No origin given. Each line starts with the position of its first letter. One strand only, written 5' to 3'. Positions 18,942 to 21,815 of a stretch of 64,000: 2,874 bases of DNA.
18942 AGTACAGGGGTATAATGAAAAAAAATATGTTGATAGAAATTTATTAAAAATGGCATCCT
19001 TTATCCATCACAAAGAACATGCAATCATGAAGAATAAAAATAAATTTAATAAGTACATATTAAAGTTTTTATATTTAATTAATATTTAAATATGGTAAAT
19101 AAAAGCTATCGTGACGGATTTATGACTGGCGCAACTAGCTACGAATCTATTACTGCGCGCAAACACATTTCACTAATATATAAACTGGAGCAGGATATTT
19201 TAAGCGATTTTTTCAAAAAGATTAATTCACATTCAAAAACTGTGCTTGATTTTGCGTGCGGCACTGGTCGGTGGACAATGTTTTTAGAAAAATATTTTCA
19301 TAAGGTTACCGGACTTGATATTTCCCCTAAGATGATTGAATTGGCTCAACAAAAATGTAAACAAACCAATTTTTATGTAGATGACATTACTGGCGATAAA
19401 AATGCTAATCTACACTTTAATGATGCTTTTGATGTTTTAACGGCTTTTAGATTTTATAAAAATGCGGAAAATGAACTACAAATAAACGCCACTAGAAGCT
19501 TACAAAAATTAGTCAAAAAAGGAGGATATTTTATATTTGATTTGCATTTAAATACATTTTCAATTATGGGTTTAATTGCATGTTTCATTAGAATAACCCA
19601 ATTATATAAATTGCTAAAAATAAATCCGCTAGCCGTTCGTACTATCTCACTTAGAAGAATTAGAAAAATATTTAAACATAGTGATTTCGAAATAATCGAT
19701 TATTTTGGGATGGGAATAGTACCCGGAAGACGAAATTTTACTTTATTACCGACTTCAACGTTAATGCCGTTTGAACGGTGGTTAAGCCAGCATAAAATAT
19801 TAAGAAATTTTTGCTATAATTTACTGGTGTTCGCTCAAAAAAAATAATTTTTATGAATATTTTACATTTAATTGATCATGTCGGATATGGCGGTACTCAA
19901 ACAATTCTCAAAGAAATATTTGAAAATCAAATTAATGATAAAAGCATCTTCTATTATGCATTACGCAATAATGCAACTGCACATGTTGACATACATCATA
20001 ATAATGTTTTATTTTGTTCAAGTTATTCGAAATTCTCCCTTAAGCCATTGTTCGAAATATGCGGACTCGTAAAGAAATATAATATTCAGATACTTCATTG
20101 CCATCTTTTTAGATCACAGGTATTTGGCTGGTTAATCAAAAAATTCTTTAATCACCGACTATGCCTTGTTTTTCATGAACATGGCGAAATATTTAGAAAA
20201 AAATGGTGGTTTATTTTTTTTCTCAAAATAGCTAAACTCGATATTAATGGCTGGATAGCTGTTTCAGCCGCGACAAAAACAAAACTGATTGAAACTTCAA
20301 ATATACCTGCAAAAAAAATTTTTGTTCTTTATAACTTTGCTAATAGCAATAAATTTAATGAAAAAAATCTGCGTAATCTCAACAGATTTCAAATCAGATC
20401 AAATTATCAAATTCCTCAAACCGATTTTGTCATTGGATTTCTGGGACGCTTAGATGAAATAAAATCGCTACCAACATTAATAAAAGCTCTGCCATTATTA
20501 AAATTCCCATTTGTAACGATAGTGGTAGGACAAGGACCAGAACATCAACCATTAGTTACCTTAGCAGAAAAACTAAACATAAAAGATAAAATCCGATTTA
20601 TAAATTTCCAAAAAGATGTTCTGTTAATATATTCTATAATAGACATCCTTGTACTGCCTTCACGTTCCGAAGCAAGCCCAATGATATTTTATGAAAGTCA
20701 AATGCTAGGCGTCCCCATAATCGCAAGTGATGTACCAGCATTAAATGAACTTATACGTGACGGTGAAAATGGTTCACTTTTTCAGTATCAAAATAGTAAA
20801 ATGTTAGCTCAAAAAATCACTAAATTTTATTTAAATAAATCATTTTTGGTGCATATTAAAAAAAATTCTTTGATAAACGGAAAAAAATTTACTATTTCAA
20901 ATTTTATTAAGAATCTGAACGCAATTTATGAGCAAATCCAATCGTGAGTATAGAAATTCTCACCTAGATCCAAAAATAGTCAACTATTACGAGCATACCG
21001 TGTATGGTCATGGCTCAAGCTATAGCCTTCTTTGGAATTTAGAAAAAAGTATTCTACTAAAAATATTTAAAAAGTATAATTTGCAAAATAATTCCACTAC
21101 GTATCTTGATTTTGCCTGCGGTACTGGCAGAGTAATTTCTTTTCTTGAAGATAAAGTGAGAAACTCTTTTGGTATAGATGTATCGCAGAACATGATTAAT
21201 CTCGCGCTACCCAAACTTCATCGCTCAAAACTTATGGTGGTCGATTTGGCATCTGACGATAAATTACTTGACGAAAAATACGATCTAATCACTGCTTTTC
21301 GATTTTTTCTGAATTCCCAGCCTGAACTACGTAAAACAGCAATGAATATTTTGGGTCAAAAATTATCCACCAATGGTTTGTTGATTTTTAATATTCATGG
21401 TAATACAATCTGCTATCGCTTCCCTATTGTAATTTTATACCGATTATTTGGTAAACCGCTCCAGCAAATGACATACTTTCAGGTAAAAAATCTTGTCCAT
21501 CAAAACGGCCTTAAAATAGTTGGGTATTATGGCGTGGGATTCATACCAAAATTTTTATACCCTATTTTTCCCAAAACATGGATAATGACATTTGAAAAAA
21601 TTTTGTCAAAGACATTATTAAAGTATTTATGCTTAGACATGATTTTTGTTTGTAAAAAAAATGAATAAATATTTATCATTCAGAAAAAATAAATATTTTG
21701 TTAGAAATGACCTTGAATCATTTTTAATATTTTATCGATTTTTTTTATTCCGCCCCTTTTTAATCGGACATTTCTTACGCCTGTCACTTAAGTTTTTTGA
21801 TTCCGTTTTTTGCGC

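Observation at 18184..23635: Tandemly duplicated three-gene module (kinase-like + SAM-methyltransferase + GT4) in shuffled order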

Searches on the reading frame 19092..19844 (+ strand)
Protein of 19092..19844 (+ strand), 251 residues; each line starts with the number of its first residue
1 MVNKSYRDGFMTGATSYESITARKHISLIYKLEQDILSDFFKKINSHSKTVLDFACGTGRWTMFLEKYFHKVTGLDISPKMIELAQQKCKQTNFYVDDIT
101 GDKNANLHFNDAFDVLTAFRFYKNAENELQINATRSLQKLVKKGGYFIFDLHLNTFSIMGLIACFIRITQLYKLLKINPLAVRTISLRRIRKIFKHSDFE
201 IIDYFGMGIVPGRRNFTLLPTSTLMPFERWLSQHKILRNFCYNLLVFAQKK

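Call 6: search_protein_families(library=pfam, proteins=[window:19092-19844:+], max_evalue=0.1)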
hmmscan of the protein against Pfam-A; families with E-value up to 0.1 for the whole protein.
window:19092-19844:+ (251 aa): 18 families
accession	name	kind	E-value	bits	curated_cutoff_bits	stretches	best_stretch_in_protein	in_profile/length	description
PF13649.12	Methyltransf_25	-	1.1e-16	61.7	27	1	51-145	1-97/97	Methyltransferase domain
PF08241.18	Methyltransf_11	-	4.2e-14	53.4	21.2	1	52-149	1-95/95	Methyltransferase domain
PF13489.12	Methyltransf_23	-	6.3e-14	52.5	27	1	35-202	11-162/164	Methyltransferase domain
PF13847.12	Methyltransf_31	-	6.3e-13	49.1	27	1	48-150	4-110/145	Methyltransferase domain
PF08242.18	Methyltransf_12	-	1.9e-12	48.2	30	1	52-147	1-98/98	Methyltransferase domain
PF01209.24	Ubie_methyltran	-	7.8e-10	38.9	20.1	1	46-148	46-150/233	ubiE/COQ5 methyltransferase family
PF01728.25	FtsJ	-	4.7e-05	23.8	24.1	1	30-117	7-96/181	FtsJ-like methyltransferase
PF05175.20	MTS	-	0.00015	21.9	23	1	44-108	30-95/170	Methyltransferase small domain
PF03848.20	TehB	-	0.0002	21.3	20.4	1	48-148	32-131/193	Tellurite resistance protein TehB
PF09445.16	Methyltransf_15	-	0.00044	20.3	22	1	49-101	2-56/165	RNA cap guanine-N2 methyltransferase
PF00398.26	RrnaAD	-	0.0015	18.1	24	1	30-90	12-73/263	Ribosomal RNA adenine dimethylase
PF05958.17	tRNA_U5-meth_tr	-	0.0017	17.9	23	1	42-100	196-252/357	tRNA (Uracil-5-)-methyltransferase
PF13679.12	Methyltransf_32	-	0.0033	17.9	27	1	37-94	13-78/143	Methyltransferase domain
PF05401.17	NodS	-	0.0041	17.4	24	1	47-150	43-145/201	Nodulation protein S (NodS)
PF02086.21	MethyltransfD12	-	0.021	15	22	1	36-136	8-103/253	D12 class N6 adenine-specific DNA methyltransferase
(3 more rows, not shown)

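Call 11: search_protein_families(library=ncbifam, proteins=[window:19092-19844:+], max_evalue=0.1)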
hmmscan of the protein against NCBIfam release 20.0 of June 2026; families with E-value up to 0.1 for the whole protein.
window:19092-19844:+ (251 aa): 53 families (the best 25 are shown)
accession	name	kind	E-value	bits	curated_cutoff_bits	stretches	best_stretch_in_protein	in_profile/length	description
TIGR01934.1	MenG_MenH_UbiE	subfamily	1.4e-12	47.4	158.35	1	43-147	34-139/223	ubiquinone/menaquinone biosynthesis methyltransferase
NF041820.1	daptide_MTase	equivalog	3.2e-11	43.2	175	1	40-94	29-83/243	daptide-type RiPP biosynthesis methyltransferase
NF001244.0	PRK00216.1-5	equivalog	3.8e-11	42.7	216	1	44-145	44-149/236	bifunctional demethylmenaquinone methyltransferase/2-methoxy-6-polyprenyl-1,4-benzoquinol methylase UbiE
NF043040.1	corrin_prot_MT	hypoth_equivalog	1.4e-10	41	180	1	39-148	33-146/216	corrinoid protein-associated methyltransferase CpaM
TIGR02072.1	BioC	equivalog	9.5e-10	38.7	184.95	1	36-100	22-89/244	malonyl-ACP O-methyltransferase BioC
NF001243.0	PRK00216.1-4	equivalog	1.2e-09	37.9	235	1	47-148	47-150/237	demethylmenaquinone methyltransferase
TIGR04345.1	ovoA_Cterm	equivalog_domain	2.1e-09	37.3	170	1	36-87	32-81/242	putative 4-mercaptohistidine N1-methyltransferase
TIGR02752.1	MenG_heptapren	equivalog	3.6e-09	36.5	419.85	1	35-148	32-148/231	demethylmenaquinone methyltransferase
TIGR02021.1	BchM-ChlM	equivalog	3.9e-09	36.2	158.9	1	36-157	40-163/218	magnesium protoporphyrin IX methyltransferase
NF008992.0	PRK12335.1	equivalog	1.2e-08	34.4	303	1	46-149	121-223/289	SAM-dependent methyltransferase TehB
TIGR01983.1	UbiG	equivalog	3.8e-07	29.6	102.95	1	44-212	46-213/228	bifunctional 2-polyprenyl-6-hydroxyphenol methylase/3-demethylubiquinol 3-O-methyltransferase UbiG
NF011529.0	PRK14968.1-3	equivalog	5.1e-07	29.3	162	1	44-128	31-114/198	putative methyltransferase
NF007610.0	PRK10258.1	equivalog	5.4e-07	29.2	342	1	46-149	41-138/251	malonyl-ACP O-methyltransferase BioC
NF002463.0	PRK01683.1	equivalog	1.5e-06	28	297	1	46-101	30-87/258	trans-aconitate 2-methyltransferase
NF045667.1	MTase_DVU1556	equivalog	8.6e-06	25.3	155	1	47-112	22-83/213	DVU_1556 family methyltransferase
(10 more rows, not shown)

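Call 35: search_solved_structures(query=window:19092-19844:+, max_evalue=1, show_alignments=0)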
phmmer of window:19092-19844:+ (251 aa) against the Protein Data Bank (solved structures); distinct sequences matched with E-value up to 1: 117 (the best 60 are shown).
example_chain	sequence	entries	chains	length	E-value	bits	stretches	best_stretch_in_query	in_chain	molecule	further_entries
1wzn_A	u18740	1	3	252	2.9e-12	50.1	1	17-151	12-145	SAM-dependent methyltransferase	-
3d2l_A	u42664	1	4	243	6.6e-11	45.6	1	48-153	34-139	SAM-dependent methyltransferase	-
1ve3_A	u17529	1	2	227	1.6e-09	41.1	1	16-150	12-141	hypothetical protein PH0226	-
8rdl_A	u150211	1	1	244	8.8e-08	35.4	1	46-147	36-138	ToxA protein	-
3ggd_A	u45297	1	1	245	1.1e-07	35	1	47-182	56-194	SAM-dependent methyltransferase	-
3f4k_A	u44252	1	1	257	1.4e-06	31.4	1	41-147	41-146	Putative methyltransferase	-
3svz_A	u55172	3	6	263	1.5e-06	31.3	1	41-147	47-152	Putative methyltransferase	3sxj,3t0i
9ri2_A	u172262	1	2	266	4.1e-06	29.9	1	50-157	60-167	Methyltransferase, putative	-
6mro_A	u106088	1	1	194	8.8e-06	28.8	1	51-148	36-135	methyl transferase from Methanosarcina acetivorans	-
1y8c_A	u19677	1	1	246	1.4e-05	28.2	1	39-152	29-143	S-adenosylmethionine-dependent methyltransferase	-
6uak_A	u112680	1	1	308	2.1e-05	27.6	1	50-147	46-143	SAM dependent methyltransferase LahSB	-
7wzg_A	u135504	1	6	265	2.3e-05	27.4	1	48-150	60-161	Cypemycin N-terminal methyltransferase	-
3l8d_A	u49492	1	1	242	2.7e-05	27.2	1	38-148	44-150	Methyltransferase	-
5wp4_A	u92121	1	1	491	3e-05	27.1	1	37-119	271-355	Phosphoethanolamine N-methyltransferase 1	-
9rfr_A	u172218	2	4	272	3.6e-05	26.8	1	38-152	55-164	Ubiquinone biosynthesis O-methyltransferase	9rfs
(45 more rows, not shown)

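Call 47: search_solved_structures(query=A2, max_evalue=10, show_alignments=0)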
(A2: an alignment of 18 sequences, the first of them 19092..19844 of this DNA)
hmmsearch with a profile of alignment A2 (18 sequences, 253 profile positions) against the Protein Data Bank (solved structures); distinct sequences matched with E-value up to 10: 173 (the best 60 are shown).
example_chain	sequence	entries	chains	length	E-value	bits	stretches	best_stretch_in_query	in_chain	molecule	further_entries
1y8c_A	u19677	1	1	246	1.2e-14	57.7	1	50-153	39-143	S-adenosylmethionine-dependent methyltransferase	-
1wzn_A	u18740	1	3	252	1.2e-12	51.1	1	19-151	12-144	SAM-dependent methyltransferase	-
8rdl_A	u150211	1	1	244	6e-12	48.9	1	41-149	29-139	ToxA protein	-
1ve3_A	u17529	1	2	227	2.1e-11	47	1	36-150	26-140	hypothetical protein PH0226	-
2avn_A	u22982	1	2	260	2.5e-09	40.3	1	18-252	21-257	ubiquinone/menaquinone biosynthesis methyltransferase-related protein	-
3l8d_A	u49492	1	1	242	2.6e-09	40.2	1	37-151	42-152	Methyltransferase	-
3d2l_A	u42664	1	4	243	1e-08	38.2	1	50-154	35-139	SAM-dependent methyltransferase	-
5jdz_A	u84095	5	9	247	1e-08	38.2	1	41-149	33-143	Methyl transferase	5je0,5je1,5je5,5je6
5jdy_A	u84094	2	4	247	1e-08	38.2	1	41-149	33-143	Methyl transferase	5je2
5je3_A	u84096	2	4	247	1.1e-08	38.2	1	41-149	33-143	Methyl transferase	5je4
5wp4_A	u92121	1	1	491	1.5e-08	37.8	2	39-117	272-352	Phosphoethanolamine N-methyltransferase 1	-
9rfr_A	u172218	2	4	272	1.9e-08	37.4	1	28-152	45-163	Ubiquinone biosynthesis O-methyltransferase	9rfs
5wp5_A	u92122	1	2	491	4.2e-08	36.3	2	43-117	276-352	Phosphomethylethanolamine N-methyltransferase 2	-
3dtn_A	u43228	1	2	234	1.4e-07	34.6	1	43-159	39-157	Putative Methyltransferase MM_2633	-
6uak_A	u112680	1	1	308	1.5e-07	34.4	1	48-146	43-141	SAM dependent methyltransferase LahSB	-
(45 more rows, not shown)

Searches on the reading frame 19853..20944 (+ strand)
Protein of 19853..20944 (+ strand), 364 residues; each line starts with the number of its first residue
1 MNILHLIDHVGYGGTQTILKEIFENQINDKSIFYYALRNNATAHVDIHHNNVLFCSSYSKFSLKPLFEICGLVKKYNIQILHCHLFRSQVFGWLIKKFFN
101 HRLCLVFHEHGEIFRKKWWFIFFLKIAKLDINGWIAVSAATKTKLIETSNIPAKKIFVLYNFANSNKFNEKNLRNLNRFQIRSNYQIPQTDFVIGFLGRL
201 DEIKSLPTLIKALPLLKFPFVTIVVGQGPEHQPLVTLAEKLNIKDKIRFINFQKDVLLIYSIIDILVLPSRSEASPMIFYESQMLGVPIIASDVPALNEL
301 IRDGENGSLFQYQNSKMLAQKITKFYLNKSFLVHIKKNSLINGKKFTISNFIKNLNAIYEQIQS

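Call 6: search_protein_families(library=pfam, proteins=[window:19853-20944:+], max_evalue=0.1)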
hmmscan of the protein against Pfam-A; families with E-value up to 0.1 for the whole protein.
window:19853-20944:+ (364 aa): 4 families
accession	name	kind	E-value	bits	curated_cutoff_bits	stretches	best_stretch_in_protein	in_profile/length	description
PF00534.26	Glycos_transf_1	-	3e-34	118.5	26.4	1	179-338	3-168/172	Glycosyl transferases group 1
PF13692.12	Glyco_trans_1_4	-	1.1e-26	94.2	27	1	192-326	2-140/142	Glycosyl transferases group 1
PF13439.12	Glyco_transf_4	-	1.6e-11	44.9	28.5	1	43-164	38-167/170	Glycosyltransferase Family 4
PF13579.12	Glyco_trans_4_4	-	0.02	15.7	29.7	1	63-161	57-157/158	Glycosyl transferase 4-like domain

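Call 11: search_protein_families(library=ncbifam, proteins=[window:19853-20944:+], max_evalue=0.1)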
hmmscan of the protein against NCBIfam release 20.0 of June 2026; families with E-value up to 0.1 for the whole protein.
window:19853-20944:+ (364 aa): 29 families (the best 25 are shown)
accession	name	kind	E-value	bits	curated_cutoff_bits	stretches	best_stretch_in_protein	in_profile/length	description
TIGR03088.1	stp2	hypoth_equivalog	1.9e-28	99.6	409.05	1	116-361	122-372/374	TIGR03088 family PEP-CTERM/XrtA system glycosyltransferase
TIGR03999.1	thiol_BshA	equivalog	5e-28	98.1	273.7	1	61-362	68-373/375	N-acetyl-alpha-D-glucosaminyl L-malate synthase BshA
TIGR04157.1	glyco_rSAM_CFB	subfamily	1.4e-21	77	400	1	134-336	173-373/406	TIGR04157 family glycosyltransferase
TIGR03449.1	mycothiol_MshA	equivalog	4.2e-20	72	462.5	1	141-362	175-403/406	D-inositol-3-phosphate glycosyltransferase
TIGR04063.1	stp3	hypoth_equivalog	5.5e-20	71.6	442.05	1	149-340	175-372/397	TIGR04063 family PEP-CTERM/XrtA system glycosyltransferase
NF047684.1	TeichurnBiosyTuaC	equivalog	7.7e-18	64.6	550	1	136-362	170-389/391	teichuronic acid biosynthesis protein TuaC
NF007396.0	PRK09922.1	equivalog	1.2e-17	63.8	385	1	10-361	13-357/361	lipopolysaccharide 1,6-galactosyltransferase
NF046085.1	XrtY_assoc_Gly1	equivalog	2.5e-16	59.5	400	1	149-363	177-385/387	XrtY-associated glycosyltransferase XYAG1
TIGR02149.1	glgA_Coryne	subfamily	1.6e-15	57.1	302.4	1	78-316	84-337/391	glycogen synthase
NF038298.1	EPS_HpsO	equivalog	6.1e-15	54.9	575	1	170-339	180-363/388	hormogonium polysaccharide biosynthesis glycosyltransferase HpsO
NF050063.1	ProtGlycPglJ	equivalog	1.2e-13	51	500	1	134-350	148-354/363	N-acetylgalactosamine-N,N'-diacetylbacillosaminyl-diphospho-undecaprenol 4-alpha-N-acetylgalactosaminyltransferase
NF049988.1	MGlcDAGSynMgs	equivalog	1.5e-13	50.9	400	1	179-362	201-387/398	alpha-monoglucosyldiacylglycerol synthase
NF050056.1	ProtGlycPglH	equivalog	2e-13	50.2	600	1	171-357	160-348/354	GalNAc-alpha-(1->4)-GalNAc-alpha-(1->3)-diNAcBac-PP-undecaprenol alpha-1,4-N-acetyl-D-galactosaminyltransferase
NF041010.1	glycosy_Agl16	equivalog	2.8e-12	46.2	575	1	79-362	75-351/352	glycosylation protein Agl16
NF038011.1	PelF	equivalog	3.5e-12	46.1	100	1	176-304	291-425/489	GT4 family glycosyltransferase PelF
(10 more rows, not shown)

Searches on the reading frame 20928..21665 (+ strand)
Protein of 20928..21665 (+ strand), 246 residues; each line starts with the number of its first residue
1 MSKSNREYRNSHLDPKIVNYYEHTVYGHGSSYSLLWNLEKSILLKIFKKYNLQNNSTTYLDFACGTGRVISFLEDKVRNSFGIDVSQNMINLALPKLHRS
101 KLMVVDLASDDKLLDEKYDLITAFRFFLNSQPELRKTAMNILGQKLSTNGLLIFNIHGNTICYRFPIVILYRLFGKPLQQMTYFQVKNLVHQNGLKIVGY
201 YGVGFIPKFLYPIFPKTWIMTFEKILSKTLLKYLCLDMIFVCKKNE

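Call 6: search_protein_families(library=pfam, proteins=[window:20928-21665:+], max_evalue=0.1)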
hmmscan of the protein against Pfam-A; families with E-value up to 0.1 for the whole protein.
window:20928-21665:+ (246 aa): 12 families
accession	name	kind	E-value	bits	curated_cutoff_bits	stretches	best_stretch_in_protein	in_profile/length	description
PF13649.12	Methyltransf_25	-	9.3e-09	36.3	27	1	60-138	2-86/97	Methyltransferase domain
PF13489.12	Methyltransf_23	-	1.8e-08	34.7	27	1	45-161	15-123/164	Methyltransferase domain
PF08241.18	Methyltransf_11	-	1.9e-08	35.3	21.2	1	60-153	1-94/95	Methyltransferase domain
PF08242.18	Methyltransf_12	-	2.2e-08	35.2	30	1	60-151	1-97/98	Methyltransferase domain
PF13847.12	Methyltransf_31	-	2.7e-07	30.8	27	1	55-155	3-110/145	Methyltransferase domain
PF01209.24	Ubie_methyltran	-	0.0015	18.4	20.1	1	49-108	41-103/233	ubiE/COQ5 methyltransferase family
PF08123.19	DOT1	-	0.0061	16.6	23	1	37-94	25-83/205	Histone methylation protein DOT1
PF05219.18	DREV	-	0.01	15.4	26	1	43-126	81-160/265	DREV methyltransferase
PF05206.20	TRM13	-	0.018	15.1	26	1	41-117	4-65/257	Methyltransferase TRM13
PF07757.19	AdoMet_MTase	-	0.029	15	27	1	42-97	48-103/115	Predicted AdoMet-dependent methyltransferase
PF01728.25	FtsJ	-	0.031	14.6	24.1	1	43-122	9-96/181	FtsJ-like methyltransferase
PF05401.17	NodS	-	0.038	14.3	24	1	53-165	41-155/201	Nodulation protein S (NodS)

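Call 9: search_solved_structures(query=window:20928-21665:+, max_evalue=1, show_alignments=1)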
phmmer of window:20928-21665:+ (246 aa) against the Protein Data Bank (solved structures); distinct sequences matched with E-value up to 1: 21.
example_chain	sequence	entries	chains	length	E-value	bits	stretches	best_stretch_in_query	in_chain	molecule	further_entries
1y8c_A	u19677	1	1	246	1.1e-06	31.5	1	57-158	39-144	S-adenosylmethionine-dependent methyltransferase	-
3ggd_A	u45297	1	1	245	0.0055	19.4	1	31-95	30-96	SAM-dependent methyltransferase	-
8rdl_A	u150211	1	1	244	0.01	18.5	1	57-136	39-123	ToxA protein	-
7wtw_q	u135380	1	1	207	0.021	17.4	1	51-108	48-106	Probable 18S rRNA (guanine-N(7))-methyltransferase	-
4ine_A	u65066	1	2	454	0.024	17.3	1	44-118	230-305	Protein PMT-2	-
9rfr_A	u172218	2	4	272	0.027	17.1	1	39-156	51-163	Ubiquinone biosynthesis O-methyltransferase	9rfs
1wzn_A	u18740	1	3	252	0.028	17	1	45-152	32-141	SAM-dependent methyltransferase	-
3dh0_A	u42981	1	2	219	0.035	16.7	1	45-132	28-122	SAM dependent methyltransferase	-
3cgg_A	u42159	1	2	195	0.04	16.6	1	58-127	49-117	SAM-dependent methyltransferase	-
6g4w_q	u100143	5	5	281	0.04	16.5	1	51-108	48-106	Probable 18S rRNA (guanine-N(7))-methyltransferase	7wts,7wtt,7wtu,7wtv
5wp4_A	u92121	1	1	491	0.043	16.5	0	46-97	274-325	Phosphoethanolamine N-methyltransferase 1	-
1ve3_A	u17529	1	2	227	0.049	16.3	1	57-112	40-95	hypothetical protein PH0226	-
3dli_A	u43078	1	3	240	0.05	16.2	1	58-164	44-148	methyltransferase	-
3sm3_A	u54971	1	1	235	0.084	15.5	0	53-94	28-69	SAM-dependent methyltransferases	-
9xyq_A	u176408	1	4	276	0.17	14.5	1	57-163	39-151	juvenile hormone acid methyltransferase JHAMT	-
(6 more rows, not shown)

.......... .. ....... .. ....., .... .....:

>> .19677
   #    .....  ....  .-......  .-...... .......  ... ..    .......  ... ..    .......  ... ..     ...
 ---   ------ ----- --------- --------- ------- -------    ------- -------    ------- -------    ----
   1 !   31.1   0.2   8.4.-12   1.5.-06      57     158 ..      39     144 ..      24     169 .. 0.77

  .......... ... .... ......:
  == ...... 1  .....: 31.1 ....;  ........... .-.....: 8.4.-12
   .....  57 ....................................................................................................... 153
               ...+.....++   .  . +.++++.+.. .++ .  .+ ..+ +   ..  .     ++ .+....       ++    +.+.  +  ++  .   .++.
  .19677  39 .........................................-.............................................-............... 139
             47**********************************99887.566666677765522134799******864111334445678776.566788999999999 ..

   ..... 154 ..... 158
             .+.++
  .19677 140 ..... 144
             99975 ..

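Call 11: search_protein_families(library=ncbifam, proteins=[window:20928-21665:+], max_evalue=0.1)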
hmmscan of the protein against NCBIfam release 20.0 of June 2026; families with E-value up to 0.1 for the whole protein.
window:20928-21665:+ (246 aa): 18 families
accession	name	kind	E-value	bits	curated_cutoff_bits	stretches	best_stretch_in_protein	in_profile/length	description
NF043040.1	corrin_prot_MT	hypoth_equivalog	3.5e-08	33.2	180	1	54-191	40-182/216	corrinoid protein-associated methyltransferase CpaM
TIGR02072.1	BioC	equivalog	4e-07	30.1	184.95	1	42-157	22-135/244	malonyl-ACP O-methyltransferase BioC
NF001244.0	PRK00216.1-5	equivalog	8.2e-07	28.5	216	1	48-102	42-98/236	bifunctional demethylmenaquinone methyltransferase/2-methoxy-6-polyprenyl-1,4-benzoquinol methylase UbiE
TIGR01934.1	MenG_MenH_UbiE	subfamily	5.9e-06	25.7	158.35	1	53-122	37-111/223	ubiquinone/menaquinone biosynthesis methyltransferase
TIGR02021.1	BchM-ChlM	equivalog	0.00016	21.2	158.9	1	55-167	54-166/218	magnesium protoporphyrin IX methyltransferase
TIGR04345.1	ovoA_Cterm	equivalog_domain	0.00029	20.4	170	1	14-94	4-80/242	putative 4-mercaptohistidine N1-methyltransferase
NF041820.1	daptide_MTase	equivalog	0.002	17.7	175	1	58-99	39-80/243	daptide-type RiPP biosynthesis methyltransferase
TIGR01983.1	UbiG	equivalog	0.0032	16.8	102.95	1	52-154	46-151/228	bifunctional 2-polyprenyl-6-hydroxyphenol methylase/3-demethylubiquinol 3-O-methyltransferase UbiG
NF045667.1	MTase_DVU1556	equivalog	0.0038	16.7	155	1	56-108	23-76/213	DVU_1556 family methyltransferase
NF001243.0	PRK00216.1-4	equivalog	0.0047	16.3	235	1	45-122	38-121/237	demethylmenaquinone methyltransferase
NF041650.1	nod_mtase_NodS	equivalog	0.0053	16.5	300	1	52-165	35-150/190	nodulation methyltransferase NodS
TIGR02752.1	MenG_heptapren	equivalog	0.0096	15.5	419.85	1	45-111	36-104/231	demethylmenaquinone methyltransferase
NF011529.0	PRK14968.1-3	equivalog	0.012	15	162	1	51-128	30-109/198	putative methyltransferase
TIGR00479.1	rumA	equivalog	0.013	14.4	183.55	1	41-93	280-331/432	23S rRNA (uracil(1939)-C(5))-methyltransferase RlmD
NF002463.0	PRK01683.1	equivalog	0.023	14.3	297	1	55-124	31-100/258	trans-aconitate 2-methyltransferase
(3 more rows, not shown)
